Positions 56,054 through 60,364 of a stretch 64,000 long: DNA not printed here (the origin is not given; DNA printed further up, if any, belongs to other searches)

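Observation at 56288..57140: Secreted, wall-anchored protein with about 62 cysteines in 280 residues arranged as dense CxxC arrays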

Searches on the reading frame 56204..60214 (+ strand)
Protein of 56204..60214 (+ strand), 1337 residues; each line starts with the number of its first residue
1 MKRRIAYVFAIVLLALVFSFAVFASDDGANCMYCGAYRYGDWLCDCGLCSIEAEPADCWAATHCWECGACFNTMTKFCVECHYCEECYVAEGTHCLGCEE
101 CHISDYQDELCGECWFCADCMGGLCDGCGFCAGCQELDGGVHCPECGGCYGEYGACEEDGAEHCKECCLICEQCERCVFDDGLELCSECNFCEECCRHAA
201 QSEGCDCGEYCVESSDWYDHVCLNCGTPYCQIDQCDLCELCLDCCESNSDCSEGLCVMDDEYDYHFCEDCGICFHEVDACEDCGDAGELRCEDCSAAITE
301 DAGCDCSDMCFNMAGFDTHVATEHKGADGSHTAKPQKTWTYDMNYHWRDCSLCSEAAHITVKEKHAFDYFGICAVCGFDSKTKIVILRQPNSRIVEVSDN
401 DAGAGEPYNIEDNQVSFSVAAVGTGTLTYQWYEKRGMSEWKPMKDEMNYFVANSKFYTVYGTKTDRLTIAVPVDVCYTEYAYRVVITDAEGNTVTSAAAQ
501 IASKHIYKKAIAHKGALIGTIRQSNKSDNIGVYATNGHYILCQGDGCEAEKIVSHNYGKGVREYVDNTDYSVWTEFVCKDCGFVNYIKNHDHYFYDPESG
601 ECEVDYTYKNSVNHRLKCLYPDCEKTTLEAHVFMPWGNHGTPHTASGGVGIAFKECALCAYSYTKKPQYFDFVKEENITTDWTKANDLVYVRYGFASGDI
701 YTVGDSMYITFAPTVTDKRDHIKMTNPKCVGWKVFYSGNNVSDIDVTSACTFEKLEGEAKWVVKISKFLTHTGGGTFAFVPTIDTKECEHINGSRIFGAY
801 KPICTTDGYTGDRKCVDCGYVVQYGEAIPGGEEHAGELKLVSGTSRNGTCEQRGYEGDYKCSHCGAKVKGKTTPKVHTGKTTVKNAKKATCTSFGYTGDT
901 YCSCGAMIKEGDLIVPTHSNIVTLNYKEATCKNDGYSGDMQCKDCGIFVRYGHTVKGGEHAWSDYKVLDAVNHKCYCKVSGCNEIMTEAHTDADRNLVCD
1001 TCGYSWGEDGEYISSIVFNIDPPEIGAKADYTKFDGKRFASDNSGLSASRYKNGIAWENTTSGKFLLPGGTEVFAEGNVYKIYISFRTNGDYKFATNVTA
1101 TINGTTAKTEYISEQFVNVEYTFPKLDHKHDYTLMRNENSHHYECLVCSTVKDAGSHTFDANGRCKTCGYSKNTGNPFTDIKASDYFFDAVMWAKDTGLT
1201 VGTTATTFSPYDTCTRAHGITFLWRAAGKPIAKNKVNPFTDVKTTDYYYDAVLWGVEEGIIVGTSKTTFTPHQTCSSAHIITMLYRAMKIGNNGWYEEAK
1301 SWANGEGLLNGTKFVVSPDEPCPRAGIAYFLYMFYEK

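Call 4: search_protein_families(library=pfam, proteins=[window:56204-60214:+], max_evalue=1)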
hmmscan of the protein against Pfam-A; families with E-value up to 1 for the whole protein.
window:56204-60214:+ (1337 aa): 2 families
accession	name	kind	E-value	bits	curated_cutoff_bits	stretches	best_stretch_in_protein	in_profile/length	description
PF00395.25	SLH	-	1.1e-15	57.7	20.8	2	1238-1274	1-37/44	S-layer homology domain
PF17962.7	bMG6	-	0.15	12.7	23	1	428-498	46-107/112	Bacterial macroglobulin domain 6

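Call 5: search_protein_families(library=ncbifam, proteins=[window:56204-60214:+], max_evalue=1)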
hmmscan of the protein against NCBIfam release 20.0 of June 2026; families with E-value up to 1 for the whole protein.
window:56204-60214:+ (1337 aa): 0 families

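Call 7: search_solved_structures(query=window:56204-60214:+, max_evalue=1)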
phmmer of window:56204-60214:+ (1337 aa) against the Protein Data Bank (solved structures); distinct sequences matched with E-value up to 1: 8.
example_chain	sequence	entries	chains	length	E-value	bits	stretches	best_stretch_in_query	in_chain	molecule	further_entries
6bt4_A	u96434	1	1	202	0.00025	21.8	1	1172-1291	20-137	S-layer protein sap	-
3pyw_A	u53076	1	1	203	0.0013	19.5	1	1175-1291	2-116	S-layer protein sap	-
4aq1_C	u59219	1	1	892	0.0018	19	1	1178-1281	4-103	SBSB PROTEIN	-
4aq1_A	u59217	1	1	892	0.0018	19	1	1178-1281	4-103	SBSB PROTEIN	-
9g93_A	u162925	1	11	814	0.011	16.4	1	1174-1291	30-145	S-layer protein sap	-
1z7k_B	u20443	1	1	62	0.02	15.5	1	799-837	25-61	Ovomucoid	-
1vis_A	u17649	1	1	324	0.66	10.5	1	398-483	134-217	Mevalonate kinase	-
1kkh_A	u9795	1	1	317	0.67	10.5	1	397-482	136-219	Mevalonate Kinase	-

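Call 42: search_protein_families(library=pfam, alignment_id=A5, max_evalue=0.001)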
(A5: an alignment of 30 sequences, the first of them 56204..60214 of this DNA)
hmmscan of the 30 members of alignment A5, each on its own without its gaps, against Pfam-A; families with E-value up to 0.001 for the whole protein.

A. member 1, window:56204-60214:+ (1337 aa): 1 family
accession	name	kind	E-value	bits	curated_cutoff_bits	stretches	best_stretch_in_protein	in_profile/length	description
PF00395.25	SLH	-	1.1e-15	57.7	20.8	2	1238-1274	1-37/44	S-layer homology domain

B. families by the number of members that match (of 30 scanned): 15 families
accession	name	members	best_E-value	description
PF18998.6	Flg_new_2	7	4.9e-38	Divergent InlB B-repeat domain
PF09479.16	Flg_new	7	8.9e-38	Listeria-Bacteroides repeat domain (List_Bact_rpt)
PF00395.25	SLH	7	2.9e-34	S-layer homology domain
PF00404.24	Dockerin_1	7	5.8e-14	Dockerin type I domain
PF13306.12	LRR_5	2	7.4e-66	BspA type Leucine rich repeat region (6 copies)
PF03442.20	CBM_X2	2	1.9e-06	Carbohydrate binding domain X2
PF00041.27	fn3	1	4.2e-15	Fibronectin type III domain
PF07523.18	Big_3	1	1.2e-10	Bacterial Ig-like domain (group 3)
PF19085.6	Choline_bind_2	1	3.9e-05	Choline-binding repeat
PF13855.12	LRR_8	1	9.6e-05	Leucine rich repeat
PF00036.39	EF-hand_1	1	0.00019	EF hand domain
PF19127.6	Choline_bind_3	1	0.00044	Choline-binding repeat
PF01473.26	Choline_bind_1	1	0.00046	Putative cell wall binding repeat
PF07550.17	Shr-like_HID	1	0.00047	Heme-binding protein Shr-like, Hb-interacting domain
PF25788.1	Ig_Rha78A_N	1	0.00063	Rha78A-like, N-terminal immunoglobulin domain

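Call 71: find_encoding_contigs(protein=window:56204-60214:+, flank=3000, max_places=3)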
Protein window:56204-60214:+ (1337 aa): 8 contigs read that carry it; 2 places shown.
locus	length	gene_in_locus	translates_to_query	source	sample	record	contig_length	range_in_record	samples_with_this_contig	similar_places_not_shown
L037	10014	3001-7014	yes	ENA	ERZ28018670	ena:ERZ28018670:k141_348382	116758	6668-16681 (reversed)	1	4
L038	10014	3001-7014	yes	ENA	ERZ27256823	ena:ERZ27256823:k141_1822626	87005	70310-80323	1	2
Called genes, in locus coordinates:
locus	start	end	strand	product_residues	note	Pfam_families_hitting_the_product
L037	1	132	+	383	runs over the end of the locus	PF01053:Cys_Met_Meta_PP, PF00266:Aminotran_5 (faint), PF00155:Aminotran_1_2 (weak)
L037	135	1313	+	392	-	PF00155:Aminotran_1_2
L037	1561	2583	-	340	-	PF16927:HisKA_7TM, PF00196:GerE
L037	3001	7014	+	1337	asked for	PF00395:SLH (weak)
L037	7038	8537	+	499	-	PF00395:SLH, PF03144:GTP_EFTU_D2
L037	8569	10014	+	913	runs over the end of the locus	PF00395:SLH (weak), PF13927:Ig_3 (faint), PF03144:GTP_EFTU_D2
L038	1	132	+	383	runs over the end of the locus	PF01053:Cys_Met_Meta_PP, PF00266:Aminotran_5 (faint), PF00155:Aminotran_1_2 (weak)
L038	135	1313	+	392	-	PF00155:Aminotran_1_2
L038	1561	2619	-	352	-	PF16927:HisKA_7TM, PF00196:GerE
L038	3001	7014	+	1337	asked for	PF00395:SLH (weak)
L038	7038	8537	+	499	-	PF00395:SLH, PF03144:GTP_EFTU_D2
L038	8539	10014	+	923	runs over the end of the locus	PF00395:SLH (weak), PF13927:Ig_3 (faint), PF03144:GTP_EFTU_D2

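Call 75: list_cluster_members(proteins=[window:56204-60214:+, P0043, P0022, P0059, P0067])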
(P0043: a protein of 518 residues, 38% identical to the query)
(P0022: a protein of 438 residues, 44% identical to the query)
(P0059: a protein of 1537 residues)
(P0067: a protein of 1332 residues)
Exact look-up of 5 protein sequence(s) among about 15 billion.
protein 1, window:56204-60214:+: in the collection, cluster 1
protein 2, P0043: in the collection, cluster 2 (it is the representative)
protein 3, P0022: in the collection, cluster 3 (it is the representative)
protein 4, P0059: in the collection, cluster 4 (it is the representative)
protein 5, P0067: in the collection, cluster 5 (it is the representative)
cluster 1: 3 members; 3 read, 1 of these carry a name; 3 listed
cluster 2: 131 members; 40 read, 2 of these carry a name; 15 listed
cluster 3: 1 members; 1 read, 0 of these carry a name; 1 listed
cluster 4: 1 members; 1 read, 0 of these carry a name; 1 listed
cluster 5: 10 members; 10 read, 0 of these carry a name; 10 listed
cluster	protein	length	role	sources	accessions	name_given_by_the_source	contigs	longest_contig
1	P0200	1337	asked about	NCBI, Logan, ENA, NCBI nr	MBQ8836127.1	MAG: S-layer homology domain-containing protein [Clostridia bacterium] | S-layer homology domain-containing protein [Clostridia bacterium]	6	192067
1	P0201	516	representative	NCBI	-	-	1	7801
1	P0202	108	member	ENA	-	-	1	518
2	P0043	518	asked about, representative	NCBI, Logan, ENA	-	-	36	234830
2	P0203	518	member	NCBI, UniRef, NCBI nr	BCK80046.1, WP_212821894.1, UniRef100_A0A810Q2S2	hypothetical protein MM35RIKEN_22380 (plasmid) [Vescimonas fastidiosa] | Bacterial repeat domain-containing protein n=1 Tax=Vescimonas fastidiosa TaxID=2714353 ... | hypothetical protein [Vescimonas fastidiosa]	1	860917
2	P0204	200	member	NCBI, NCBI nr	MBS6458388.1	MAG: hypothetical protein KH544_10585, partial [Firmicutes bacterium] | hypothetical protein [Bacillota bacterium]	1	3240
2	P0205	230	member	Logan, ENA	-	-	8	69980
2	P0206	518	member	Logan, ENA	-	-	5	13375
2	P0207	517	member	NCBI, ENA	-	-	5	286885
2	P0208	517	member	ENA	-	-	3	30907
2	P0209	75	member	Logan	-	-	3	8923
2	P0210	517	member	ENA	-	-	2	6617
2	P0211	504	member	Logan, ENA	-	-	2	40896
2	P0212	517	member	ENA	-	-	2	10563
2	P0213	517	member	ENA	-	-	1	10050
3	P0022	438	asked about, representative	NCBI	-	-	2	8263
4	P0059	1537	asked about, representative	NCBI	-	-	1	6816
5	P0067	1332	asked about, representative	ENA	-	-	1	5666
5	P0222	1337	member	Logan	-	-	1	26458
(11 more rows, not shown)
